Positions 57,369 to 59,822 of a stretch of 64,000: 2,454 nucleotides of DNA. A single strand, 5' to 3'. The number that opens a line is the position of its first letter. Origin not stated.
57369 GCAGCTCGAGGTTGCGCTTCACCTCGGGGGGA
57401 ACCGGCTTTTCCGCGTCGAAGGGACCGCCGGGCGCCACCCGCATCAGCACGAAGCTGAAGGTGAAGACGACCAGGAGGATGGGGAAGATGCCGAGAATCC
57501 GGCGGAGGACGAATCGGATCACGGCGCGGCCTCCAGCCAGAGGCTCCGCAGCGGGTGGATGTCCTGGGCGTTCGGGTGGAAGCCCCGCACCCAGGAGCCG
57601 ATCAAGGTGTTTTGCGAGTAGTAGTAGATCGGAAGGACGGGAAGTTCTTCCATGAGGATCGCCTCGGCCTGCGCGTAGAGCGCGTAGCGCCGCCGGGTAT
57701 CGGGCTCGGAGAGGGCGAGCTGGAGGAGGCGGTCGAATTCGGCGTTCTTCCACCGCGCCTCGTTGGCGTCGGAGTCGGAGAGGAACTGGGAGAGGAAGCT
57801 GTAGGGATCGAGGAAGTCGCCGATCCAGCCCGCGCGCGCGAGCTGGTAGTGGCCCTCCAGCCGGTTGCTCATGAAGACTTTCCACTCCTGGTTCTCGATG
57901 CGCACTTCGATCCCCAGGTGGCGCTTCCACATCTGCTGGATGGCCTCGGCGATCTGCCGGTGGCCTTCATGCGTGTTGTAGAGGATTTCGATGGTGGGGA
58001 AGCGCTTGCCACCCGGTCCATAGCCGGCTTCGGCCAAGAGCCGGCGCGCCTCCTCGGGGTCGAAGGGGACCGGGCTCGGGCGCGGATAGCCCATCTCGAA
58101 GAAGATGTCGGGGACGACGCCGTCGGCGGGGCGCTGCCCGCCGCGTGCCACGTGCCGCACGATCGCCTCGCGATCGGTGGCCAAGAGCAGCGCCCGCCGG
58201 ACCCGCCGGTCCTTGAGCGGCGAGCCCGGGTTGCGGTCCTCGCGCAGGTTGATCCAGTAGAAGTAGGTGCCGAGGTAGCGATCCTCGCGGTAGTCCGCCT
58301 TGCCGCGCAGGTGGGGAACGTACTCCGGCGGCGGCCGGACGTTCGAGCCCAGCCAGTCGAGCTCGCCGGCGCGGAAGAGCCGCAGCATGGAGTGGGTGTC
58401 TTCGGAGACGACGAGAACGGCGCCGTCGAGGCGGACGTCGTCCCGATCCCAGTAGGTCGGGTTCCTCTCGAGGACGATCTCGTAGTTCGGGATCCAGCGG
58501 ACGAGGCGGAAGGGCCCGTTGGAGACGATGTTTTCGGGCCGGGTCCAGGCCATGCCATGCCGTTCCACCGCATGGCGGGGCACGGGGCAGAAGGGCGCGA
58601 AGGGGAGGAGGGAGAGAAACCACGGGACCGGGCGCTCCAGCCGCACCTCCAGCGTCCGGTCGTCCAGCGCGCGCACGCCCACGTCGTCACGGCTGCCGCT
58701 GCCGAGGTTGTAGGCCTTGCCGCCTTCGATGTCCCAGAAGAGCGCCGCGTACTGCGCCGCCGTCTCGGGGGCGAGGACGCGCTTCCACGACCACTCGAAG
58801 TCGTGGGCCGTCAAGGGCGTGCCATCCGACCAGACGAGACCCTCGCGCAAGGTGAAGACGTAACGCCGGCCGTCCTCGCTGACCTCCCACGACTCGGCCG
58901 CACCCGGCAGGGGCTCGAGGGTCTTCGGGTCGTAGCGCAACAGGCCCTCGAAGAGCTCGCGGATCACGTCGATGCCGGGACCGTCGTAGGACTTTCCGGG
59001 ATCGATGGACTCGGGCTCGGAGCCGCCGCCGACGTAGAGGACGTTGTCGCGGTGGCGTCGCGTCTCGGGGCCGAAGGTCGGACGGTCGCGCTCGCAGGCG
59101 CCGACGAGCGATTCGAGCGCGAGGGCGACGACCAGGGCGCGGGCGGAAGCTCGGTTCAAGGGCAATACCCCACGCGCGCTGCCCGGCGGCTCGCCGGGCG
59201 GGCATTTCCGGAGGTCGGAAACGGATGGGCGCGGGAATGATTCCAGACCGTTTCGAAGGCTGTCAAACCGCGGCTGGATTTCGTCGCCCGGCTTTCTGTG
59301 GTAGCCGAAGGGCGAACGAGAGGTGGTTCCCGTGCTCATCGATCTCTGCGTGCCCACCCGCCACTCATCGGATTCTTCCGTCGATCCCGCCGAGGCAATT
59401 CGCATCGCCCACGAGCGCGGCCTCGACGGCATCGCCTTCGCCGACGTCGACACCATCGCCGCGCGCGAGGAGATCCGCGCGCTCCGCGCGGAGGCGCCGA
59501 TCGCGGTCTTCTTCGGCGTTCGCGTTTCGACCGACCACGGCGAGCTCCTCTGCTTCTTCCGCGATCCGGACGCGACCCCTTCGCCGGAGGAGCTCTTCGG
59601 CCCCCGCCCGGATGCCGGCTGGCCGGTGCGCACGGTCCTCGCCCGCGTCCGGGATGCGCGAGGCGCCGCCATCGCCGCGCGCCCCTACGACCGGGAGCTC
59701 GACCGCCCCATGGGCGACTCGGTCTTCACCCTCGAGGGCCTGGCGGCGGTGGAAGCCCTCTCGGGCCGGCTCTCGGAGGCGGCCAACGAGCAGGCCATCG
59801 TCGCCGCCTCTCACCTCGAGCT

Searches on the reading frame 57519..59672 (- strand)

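Call 50: search_protein_families(library=pfam, proteins=[window:57519-59672:-], max_evalue=0.0001)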
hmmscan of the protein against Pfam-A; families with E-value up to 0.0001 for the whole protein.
window:57519-59672:- (717 aa): 1 family
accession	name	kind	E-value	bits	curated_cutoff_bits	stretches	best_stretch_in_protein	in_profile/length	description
PF00496.27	SBP_bac_5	-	2.5e-97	326.7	32.4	1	254-637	2-367/368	Bacterial extracellular solute-binding proteins, family 5 Middle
